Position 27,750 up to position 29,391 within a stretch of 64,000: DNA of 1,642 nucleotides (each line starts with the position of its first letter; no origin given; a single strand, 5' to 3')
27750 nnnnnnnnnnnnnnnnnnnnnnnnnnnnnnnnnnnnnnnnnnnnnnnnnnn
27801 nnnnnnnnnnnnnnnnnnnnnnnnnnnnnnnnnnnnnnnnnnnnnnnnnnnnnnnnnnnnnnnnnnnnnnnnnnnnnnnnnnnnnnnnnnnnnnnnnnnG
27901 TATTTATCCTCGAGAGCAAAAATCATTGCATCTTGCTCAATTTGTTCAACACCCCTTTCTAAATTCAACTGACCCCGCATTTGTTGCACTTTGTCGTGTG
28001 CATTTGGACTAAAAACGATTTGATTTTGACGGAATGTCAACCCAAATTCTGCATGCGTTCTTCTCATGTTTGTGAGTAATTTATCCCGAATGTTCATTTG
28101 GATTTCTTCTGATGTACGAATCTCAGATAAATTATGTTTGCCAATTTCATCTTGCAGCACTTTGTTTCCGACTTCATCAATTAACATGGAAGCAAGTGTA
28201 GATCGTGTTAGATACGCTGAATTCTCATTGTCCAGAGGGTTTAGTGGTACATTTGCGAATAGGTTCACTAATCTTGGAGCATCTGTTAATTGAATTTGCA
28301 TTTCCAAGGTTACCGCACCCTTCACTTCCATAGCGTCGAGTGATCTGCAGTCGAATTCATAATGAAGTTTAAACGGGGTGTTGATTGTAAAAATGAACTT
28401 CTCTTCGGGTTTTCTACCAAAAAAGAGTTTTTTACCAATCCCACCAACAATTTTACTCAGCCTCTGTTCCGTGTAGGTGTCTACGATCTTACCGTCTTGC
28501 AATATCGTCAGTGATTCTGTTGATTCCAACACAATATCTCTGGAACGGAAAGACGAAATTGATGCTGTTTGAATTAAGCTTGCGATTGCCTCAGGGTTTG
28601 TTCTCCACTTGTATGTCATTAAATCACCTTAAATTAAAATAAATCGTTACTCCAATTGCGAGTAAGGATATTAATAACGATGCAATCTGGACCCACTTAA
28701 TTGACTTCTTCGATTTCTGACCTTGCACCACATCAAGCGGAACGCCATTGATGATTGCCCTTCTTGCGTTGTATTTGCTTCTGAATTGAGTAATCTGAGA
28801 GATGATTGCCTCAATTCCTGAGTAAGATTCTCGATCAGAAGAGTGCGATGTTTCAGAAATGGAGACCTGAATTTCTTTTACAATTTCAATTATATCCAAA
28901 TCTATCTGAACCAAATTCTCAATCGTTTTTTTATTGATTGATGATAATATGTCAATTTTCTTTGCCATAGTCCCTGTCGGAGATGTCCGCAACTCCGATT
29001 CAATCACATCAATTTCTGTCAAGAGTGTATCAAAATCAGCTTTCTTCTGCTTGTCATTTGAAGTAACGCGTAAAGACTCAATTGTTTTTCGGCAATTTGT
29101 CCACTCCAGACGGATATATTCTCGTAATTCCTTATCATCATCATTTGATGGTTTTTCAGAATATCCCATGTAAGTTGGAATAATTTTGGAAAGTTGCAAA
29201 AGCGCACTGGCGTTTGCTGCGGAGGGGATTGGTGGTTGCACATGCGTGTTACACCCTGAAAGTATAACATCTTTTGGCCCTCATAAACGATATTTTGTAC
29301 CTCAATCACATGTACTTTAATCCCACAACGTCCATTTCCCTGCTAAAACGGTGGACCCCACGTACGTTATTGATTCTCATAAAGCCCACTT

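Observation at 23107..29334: Integrase-less low-GC islet at tRNA-Ala carrying a seven-gene membrane/scaffold module with no recognisable homologs: candidate novel system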

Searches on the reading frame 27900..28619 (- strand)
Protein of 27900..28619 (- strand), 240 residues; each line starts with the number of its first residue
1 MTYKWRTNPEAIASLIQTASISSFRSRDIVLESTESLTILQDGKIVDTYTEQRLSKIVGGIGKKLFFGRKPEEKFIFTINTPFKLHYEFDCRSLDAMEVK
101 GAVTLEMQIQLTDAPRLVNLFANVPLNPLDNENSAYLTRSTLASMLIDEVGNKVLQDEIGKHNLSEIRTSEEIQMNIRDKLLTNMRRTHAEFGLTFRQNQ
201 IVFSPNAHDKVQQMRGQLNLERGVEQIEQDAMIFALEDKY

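Call 54: search_solved_structures(query=A4, max_evalue=10)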
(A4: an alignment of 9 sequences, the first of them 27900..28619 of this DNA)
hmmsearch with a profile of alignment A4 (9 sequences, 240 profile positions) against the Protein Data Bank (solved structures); distinct sequences matched with E-value up to 10: 1.
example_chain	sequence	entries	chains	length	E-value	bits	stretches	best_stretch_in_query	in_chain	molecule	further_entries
8cd1_v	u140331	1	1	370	0.33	13.5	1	115-192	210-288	PHIKZ014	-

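Call 67: search_protein_representatives(alignment_id=A4)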
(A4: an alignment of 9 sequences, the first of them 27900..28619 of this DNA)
Query: 9 sequences, 240 profile positions. Proteins with E-value up to 0.001 (for the whole library): 186; up to 1e-10: 69; up to 1e-30: 6. The best 150 are listed.
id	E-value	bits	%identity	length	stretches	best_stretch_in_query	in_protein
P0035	3.1e-121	419.6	-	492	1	1-240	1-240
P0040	6.8e-113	392.3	-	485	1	1-240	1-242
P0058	8.4e-88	310.2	-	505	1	1-240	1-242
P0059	1.0e-34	136.4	-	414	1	3-238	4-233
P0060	2.3e-34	135.2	-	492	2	2-230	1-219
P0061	7.6e-33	130.2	-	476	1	2-239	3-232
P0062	2.3e-30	122.2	-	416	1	4-222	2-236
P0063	2.3e-30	122.1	-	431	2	1-126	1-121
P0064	3.9e-29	118.1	-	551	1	2-239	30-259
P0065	1.0e-28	116.7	-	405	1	3-231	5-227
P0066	1.3e-28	116.4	-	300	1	3-221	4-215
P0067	1.0e-27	113.5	-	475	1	1-238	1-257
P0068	4.0e-27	111.5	-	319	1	2-237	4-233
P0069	9.1e-26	107.1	-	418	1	4-240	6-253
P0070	9.9e-26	107.0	-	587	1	9-229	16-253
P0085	3.2e-21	92.2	-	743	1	4-230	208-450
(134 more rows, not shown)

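Call 122: list_cluster_members(proteins=[P0058, P0059, P0060, P0061, P0062, P0064, P0065, P0067, P0070, P0085])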
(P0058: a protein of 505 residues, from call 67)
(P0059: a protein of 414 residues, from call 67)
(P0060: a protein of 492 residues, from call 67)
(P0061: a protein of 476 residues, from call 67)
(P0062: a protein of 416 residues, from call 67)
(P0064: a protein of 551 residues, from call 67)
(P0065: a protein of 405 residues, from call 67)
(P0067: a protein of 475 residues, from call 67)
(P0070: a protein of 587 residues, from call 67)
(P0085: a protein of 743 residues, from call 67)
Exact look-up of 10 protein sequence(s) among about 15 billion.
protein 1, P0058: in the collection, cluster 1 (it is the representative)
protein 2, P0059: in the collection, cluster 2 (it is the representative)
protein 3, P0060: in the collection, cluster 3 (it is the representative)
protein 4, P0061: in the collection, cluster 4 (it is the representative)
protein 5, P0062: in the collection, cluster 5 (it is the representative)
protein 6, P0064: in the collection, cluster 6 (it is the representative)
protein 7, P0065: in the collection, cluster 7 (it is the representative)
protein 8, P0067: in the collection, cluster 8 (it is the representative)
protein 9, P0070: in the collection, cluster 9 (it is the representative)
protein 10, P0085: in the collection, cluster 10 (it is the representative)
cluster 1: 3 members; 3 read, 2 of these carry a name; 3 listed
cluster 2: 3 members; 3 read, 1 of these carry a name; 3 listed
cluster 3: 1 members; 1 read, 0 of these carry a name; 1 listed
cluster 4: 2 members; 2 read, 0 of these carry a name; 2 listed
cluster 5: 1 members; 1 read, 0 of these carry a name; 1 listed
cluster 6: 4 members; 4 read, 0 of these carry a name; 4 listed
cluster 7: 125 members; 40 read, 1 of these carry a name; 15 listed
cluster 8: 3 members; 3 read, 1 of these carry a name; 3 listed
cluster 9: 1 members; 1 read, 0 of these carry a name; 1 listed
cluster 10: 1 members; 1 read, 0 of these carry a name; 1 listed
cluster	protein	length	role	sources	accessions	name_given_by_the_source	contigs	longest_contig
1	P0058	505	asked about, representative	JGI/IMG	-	hypothetical protein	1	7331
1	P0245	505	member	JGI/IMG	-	hypothetical protein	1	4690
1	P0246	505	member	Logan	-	-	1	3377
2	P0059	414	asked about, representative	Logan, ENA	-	-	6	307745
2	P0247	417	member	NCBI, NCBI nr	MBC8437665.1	MAG: hypothetical protein H8D82_00170, partial [Euryarchaeota archaeon] | hypothetical protein [Euryarchaeota archaeon]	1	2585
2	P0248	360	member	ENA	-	-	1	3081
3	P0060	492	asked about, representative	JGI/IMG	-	-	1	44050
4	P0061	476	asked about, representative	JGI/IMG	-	-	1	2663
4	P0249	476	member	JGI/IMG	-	-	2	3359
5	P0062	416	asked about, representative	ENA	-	-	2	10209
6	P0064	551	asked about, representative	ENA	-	-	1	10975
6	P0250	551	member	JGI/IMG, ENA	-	-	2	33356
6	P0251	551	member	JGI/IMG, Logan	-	-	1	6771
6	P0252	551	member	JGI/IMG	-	-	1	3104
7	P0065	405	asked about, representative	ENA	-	-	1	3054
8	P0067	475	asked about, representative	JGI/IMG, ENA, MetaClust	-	\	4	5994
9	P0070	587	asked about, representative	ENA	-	-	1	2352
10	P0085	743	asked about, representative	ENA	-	-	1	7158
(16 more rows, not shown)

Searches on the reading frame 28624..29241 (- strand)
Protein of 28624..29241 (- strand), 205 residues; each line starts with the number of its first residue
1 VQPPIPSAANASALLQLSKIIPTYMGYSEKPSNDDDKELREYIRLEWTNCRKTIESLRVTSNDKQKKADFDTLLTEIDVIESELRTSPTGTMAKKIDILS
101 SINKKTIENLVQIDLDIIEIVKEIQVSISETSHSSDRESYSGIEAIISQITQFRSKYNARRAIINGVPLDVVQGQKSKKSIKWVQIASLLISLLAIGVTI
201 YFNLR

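Call 7: search_protein_families(library=pfam, proteins=[window:28624-29241:-], max_evalue=1)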
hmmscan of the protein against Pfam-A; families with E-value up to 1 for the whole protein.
window:28624-29241:- (205 aa): 1 family
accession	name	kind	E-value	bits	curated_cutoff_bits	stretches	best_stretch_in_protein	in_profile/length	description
PF06591.16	Phage_T4_Ndd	-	0.14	12.4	25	1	133-173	64-103/154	T4-like phage nuclear disruption protein (Ndd)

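Call 8: search_protein_families(library=phrogs, proteins=[window:28624-29241:-], max_evalue=1)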
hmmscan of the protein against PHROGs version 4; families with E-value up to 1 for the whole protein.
window:28624-29241:- (205 aa): 5 families
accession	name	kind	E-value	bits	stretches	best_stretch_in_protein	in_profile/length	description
phrog_26980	-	unknown function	0.0004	21.2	1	67-137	88-154/228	-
phrog_12317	-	unknown function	0.024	15.9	1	97-135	41-79/87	-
phrog_7560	-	unknown function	0.063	14.4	1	37-79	23-62/86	-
phrog_1826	-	unknown function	0.21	13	0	101-135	3-35/70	-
phrog_33933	-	unknown function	0.26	12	1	63-84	7-28/48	-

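Call 28: search_protein_families(library=padloc, proteins=[window:28624-29241:-], max_evalue=1)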
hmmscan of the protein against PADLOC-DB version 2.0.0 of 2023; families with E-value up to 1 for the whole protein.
window:28624-29241:- (205 aa): 1 family
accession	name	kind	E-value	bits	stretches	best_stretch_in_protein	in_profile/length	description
PDLC03843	LeoC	-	0.00097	17.3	1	54-189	85-189/207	-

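Call 29: search_protein_families(library=ncbifam, proteins=[window:28624-29241:-], max_evalue=1)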
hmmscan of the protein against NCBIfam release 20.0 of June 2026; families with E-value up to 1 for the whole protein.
window:28624-29241:- (205 aa): 0 families

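Call 43: find_encoding_contigs(protein=window:28624-29169:-, flank=10000, max_places=10)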
Protein window:28624-29169:- (181 aa): 1 contig read that carries it; 1 place shown.
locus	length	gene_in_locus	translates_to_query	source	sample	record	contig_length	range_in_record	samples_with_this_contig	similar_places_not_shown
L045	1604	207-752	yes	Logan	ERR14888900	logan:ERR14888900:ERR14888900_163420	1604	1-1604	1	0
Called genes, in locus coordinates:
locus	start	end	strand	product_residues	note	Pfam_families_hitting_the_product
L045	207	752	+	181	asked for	-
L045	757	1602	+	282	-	?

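Call 80: search_solved_structures(query=A6, max_evalue=10)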
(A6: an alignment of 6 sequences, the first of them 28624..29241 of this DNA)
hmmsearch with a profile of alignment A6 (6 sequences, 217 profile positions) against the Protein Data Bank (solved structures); distinct sequences matched with E-value up to 10: 9.
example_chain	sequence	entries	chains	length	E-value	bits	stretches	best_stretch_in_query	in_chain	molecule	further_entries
8cr1_C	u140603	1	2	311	0.15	14.9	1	54-103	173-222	Guided entry of tail-anchored proteins factor CAMLG,Guided entry of tail-anchored proteins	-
6z2w_E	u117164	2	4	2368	0.18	14.6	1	76-111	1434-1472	Serine/threonine-protein kinase MEC1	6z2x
5x6o_C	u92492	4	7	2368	0.18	14.6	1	76-111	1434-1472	Serine/threonine-protein kinase MEC1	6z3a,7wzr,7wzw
2crq_A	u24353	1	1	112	0.23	14.2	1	101-171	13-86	mitochondrial translational initiation factor 3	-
2r9i_A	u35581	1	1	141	0.26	14.1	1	115-175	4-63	Putative phage capsid protein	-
8cqz_B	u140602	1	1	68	0.33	13.7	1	54-99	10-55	Guided entry of tail-anchored proteins factor 1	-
8cr2_C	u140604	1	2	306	0.49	13.1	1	54-103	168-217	Guided entry of tail-anchored proteins factor CAMLG,Guided entry of tail-anchored proteins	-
6yfs_AA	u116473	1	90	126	0.87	12.3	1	157-196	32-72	coat protein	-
3geh_A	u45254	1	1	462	2.3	11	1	76-164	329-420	tRNA modification GTPase mnmE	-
